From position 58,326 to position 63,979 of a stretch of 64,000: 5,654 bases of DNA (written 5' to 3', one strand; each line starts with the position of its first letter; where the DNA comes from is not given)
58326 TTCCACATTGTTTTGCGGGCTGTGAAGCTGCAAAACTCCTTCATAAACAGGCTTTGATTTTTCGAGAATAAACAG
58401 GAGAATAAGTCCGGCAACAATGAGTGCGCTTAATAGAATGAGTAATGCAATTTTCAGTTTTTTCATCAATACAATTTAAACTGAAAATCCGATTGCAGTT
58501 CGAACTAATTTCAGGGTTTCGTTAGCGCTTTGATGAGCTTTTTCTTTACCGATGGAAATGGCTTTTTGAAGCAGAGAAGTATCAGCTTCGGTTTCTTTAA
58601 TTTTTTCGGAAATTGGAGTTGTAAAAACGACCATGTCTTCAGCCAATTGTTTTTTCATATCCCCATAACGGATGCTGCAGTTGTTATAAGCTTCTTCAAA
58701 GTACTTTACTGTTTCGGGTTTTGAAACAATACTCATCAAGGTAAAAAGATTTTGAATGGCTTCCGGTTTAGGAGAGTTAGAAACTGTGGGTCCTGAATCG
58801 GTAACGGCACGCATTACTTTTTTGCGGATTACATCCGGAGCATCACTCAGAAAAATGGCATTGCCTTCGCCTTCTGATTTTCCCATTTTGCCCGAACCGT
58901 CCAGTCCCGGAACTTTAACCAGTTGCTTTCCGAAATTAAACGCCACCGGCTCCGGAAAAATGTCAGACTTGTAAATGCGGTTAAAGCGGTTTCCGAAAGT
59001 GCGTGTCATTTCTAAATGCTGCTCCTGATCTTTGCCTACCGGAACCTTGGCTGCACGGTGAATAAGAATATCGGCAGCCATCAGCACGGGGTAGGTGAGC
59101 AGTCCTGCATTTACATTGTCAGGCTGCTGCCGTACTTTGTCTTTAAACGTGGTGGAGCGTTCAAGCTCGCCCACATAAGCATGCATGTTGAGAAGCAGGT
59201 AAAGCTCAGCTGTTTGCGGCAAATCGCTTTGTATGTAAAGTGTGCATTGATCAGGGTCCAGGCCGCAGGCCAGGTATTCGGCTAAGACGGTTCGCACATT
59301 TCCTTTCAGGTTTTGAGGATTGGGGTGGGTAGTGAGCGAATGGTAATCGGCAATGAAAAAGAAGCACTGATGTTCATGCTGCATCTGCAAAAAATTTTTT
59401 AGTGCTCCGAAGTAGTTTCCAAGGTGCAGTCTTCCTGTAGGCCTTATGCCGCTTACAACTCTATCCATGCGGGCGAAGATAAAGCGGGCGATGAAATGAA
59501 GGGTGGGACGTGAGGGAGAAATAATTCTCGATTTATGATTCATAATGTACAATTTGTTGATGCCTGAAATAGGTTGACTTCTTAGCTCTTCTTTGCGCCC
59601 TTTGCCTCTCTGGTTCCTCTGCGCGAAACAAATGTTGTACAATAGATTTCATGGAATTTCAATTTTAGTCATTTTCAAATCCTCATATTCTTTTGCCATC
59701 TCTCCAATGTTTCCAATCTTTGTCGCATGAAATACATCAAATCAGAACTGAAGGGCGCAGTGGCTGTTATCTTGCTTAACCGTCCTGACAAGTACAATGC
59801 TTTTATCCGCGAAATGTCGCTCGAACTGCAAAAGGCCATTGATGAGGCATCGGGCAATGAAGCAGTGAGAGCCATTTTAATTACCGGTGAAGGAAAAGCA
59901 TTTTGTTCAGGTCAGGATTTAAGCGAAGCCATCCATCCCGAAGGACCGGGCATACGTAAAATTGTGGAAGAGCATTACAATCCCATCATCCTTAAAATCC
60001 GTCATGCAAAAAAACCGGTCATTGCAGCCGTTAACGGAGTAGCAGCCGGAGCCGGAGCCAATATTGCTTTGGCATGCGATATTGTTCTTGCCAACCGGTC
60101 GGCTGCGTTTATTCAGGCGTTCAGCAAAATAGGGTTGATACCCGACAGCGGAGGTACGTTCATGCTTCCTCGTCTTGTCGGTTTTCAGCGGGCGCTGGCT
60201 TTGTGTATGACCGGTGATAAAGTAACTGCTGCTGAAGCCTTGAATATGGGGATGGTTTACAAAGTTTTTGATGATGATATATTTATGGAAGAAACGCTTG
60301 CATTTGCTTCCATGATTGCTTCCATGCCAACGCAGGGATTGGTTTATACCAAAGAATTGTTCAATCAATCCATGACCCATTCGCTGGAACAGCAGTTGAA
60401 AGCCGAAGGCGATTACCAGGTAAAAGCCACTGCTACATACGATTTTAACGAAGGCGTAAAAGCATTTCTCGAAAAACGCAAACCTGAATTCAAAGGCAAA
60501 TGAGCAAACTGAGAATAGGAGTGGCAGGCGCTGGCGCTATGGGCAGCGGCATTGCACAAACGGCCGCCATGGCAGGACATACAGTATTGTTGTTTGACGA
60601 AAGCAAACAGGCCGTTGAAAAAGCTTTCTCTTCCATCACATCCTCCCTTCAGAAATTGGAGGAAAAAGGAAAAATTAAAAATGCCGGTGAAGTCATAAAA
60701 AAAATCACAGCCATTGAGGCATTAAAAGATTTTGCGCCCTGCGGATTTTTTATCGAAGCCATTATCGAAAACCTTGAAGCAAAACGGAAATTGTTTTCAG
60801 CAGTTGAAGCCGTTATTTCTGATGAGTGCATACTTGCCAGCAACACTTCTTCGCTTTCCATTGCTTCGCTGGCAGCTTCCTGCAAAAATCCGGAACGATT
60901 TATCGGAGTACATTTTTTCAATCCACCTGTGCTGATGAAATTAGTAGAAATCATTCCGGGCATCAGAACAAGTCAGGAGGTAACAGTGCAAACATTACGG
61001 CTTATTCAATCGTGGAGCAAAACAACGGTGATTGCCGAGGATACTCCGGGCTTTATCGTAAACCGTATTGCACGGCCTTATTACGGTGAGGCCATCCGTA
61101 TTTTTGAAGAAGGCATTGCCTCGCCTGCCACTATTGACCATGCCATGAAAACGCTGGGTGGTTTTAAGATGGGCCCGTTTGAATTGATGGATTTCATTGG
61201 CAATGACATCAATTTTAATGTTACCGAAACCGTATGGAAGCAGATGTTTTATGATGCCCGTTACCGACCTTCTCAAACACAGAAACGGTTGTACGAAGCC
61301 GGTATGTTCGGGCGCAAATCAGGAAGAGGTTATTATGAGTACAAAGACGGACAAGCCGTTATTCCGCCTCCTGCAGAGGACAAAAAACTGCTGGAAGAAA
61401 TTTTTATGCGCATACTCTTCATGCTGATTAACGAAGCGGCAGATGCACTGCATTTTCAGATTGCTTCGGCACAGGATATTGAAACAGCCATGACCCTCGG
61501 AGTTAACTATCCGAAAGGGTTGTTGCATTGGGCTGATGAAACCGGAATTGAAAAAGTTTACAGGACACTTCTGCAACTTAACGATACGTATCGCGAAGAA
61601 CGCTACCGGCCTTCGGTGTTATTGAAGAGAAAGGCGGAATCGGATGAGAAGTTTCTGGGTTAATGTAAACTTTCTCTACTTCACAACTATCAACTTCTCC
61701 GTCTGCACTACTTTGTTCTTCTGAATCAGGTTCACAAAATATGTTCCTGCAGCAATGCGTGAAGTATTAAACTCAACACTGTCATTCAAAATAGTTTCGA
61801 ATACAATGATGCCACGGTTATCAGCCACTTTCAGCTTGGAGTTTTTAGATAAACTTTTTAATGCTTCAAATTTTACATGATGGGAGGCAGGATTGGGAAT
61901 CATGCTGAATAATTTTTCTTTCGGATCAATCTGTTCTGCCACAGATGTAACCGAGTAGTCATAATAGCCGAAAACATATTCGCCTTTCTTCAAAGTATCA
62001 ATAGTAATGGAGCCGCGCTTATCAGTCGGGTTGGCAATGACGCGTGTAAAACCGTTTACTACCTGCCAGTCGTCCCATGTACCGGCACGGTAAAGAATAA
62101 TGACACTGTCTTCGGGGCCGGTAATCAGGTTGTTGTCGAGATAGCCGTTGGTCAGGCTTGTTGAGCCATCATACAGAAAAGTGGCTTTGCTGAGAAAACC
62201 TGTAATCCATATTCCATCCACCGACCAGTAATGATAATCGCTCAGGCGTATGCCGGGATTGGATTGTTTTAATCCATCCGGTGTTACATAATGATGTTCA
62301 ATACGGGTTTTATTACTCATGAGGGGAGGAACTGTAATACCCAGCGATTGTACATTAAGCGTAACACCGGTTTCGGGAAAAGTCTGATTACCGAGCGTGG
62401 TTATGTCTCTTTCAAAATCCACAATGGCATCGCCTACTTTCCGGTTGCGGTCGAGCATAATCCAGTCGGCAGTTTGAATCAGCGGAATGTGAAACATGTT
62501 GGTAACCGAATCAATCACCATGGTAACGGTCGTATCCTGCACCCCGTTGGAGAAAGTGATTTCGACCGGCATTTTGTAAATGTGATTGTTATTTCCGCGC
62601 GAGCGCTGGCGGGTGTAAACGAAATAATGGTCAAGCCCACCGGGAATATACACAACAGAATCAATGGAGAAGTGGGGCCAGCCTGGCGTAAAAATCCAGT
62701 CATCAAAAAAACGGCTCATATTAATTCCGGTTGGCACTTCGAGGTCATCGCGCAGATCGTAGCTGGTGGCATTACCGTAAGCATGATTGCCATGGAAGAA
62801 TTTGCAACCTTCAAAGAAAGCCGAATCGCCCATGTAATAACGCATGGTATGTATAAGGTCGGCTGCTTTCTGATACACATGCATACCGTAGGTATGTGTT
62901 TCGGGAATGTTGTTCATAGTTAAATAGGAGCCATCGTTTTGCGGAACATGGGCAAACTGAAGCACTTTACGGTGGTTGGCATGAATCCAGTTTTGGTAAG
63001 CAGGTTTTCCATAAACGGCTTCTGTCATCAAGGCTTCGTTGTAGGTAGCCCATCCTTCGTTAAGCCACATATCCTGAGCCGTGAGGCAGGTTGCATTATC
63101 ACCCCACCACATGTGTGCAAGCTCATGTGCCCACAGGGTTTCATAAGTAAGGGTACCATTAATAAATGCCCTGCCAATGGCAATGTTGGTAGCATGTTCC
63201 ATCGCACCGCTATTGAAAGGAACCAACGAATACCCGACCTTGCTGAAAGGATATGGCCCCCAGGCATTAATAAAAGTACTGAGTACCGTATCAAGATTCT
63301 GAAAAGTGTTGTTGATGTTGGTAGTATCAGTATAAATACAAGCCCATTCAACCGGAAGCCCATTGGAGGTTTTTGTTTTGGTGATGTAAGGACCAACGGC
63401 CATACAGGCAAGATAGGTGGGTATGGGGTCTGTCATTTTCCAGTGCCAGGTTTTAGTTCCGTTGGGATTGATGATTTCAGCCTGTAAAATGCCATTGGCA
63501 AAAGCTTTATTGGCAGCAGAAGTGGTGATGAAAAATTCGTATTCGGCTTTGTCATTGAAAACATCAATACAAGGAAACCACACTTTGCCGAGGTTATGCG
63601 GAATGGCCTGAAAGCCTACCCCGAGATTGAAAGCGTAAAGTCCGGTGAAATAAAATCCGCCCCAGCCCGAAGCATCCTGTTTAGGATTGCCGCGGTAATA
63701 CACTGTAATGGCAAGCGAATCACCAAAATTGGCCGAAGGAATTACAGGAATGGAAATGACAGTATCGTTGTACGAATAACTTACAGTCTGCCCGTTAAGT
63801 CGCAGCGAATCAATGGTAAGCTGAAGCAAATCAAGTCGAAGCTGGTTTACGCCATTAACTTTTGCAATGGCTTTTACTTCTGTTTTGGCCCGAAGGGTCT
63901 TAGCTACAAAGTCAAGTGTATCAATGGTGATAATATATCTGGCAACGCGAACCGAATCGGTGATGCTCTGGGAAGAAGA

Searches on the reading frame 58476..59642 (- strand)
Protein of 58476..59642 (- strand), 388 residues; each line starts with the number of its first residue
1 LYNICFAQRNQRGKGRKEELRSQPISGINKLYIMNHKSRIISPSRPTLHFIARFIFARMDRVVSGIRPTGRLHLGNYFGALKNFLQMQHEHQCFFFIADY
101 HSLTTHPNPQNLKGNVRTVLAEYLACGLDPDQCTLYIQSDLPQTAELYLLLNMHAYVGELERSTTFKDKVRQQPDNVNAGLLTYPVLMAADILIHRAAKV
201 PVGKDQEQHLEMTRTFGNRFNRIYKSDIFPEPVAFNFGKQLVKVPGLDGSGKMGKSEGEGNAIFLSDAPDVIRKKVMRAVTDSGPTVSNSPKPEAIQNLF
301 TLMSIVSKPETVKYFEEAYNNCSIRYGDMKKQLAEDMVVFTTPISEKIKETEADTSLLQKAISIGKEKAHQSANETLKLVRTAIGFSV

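Call 64: search_protein_families(library=pfam, proteins=[window:58476-59642:-], max_evalue=0.00001)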
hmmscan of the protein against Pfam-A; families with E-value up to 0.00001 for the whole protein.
window:58476-59642:- (388 aa): 1 family
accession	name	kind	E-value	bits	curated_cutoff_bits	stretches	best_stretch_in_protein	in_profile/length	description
PF00579.31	tRNA-synt_1b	-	4.6e-66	223.6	21.1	1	61-337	7-287/292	tRNA synthetases class I (W and Y)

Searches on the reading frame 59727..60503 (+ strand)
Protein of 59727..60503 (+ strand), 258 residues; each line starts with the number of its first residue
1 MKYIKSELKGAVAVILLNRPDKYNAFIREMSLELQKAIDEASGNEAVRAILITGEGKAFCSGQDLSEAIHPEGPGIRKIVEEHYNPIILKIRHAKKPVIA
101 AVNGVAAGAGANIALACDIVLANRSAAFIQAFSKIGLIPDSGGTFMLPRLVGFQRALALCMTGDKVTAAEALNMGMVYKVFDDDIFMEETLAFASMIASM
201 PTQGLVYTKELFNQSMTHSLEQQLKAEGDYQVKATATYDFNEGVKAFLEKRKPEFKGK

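Call 64: search_protein_families(library=pfam, proteins=[window:59727-60503:+], max_evalue=0.00001)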
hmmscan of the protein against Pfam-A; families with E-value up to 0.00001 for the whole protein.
window:59727-60503:+ (258 aa): 2 families
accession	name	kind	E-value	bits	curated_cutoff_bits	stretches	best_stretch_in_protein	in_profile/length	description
PF00378.25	ECH_1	-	2.8e-68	230.4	27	1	9-257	3-250/251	Enoyl-CoA hydratase/isomerase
PF16113.10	ECH_2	-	2.5e-35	123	27.2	1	13-181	2-172/335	Enoyl-CoA hydratase/isomerase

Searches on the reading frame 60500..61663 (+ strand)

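Call 64: search_protein_families(library=pfam, proteins=[window:60500-61663:+], max_evalue=0.00001)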
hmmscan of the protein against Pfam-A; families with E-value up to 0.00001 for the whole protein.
window:60500-61663:+ (387 aa): 3 families
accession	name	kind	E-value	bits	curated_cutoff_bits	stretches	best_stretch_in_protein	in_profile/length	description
PF02737.24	3HCDH_N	-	1.8e-56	191.3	22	1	6-181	2-179/180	3-hydroxyacyl-CoA dehydrogenase, NAD binding domain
PF00725.27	3HCDH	-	3.7e-46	156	22.1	2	184-281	1-97/97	3-hydroxyacyl-CoA dehydrogenase, C-terminal domain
PF03446.21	NAD_binding_2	-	4.1e-06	27.3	21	1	5-53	1-49/161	NAD binding domain of 6-phosphogluconate dehydrogenase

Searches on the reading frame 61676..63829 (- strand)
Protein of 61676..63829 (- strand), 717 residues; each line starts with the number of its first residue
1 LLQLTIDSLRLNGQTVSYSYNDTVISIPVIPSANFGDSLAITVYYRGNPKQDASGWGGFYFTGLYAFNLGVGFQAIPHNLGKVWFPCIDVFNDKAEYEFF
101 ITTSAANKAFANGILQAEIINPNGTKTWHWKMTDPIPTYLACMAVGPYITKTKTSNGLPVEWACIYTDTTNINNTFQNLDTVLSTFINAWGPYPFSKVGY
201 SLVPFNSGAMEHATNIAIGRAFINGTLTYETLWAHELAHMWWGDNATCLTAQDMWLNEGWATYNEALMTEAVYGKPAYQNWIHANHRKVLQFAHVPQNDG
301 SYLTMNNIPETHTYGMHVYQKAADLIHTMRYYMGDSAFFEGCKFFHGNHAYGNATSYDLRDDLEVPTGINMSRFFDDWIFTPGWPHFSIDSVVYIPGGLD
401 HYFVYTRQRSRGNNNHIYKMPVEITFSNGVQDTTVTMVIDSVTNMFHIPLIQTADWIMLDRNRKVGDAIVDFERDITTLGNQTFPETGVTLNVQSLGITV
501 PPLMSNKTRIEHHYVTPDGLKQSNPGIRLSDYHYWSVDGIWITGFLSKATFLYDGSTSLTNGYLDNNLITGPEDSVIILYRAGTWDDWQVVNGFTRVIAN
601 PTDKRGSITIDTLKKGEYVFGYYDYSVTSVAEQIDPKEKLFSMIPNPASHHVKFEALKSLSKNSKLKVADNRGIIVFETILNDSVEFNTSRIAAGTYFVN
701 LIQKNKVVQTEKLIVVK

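Call 84: search_protein_families(library=pfam, proteins=[window:61676-63829:-], max_evalue=0.01)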
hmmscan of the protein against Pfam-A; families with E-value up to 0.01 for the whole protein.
window:61676-63829:- (717 aa): 3 families
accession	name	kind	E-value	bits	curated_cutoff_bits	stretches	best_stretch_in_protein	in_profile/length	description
PF01433.26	Peptidase_M1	-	4e-25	89.1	27.7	1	192-378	20-218/218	Peptidase family M1 domain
PF18962.6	Por_Secre_tail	-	6.9e-08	33.1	27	1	645-715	3-75/75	Secretion system C-terminal sorting domain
PF17900.6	Peptidase_M1_N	-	1.1e-07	32.6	25.8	1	23-140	72-186/186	Peptidase M1 N-terminal domain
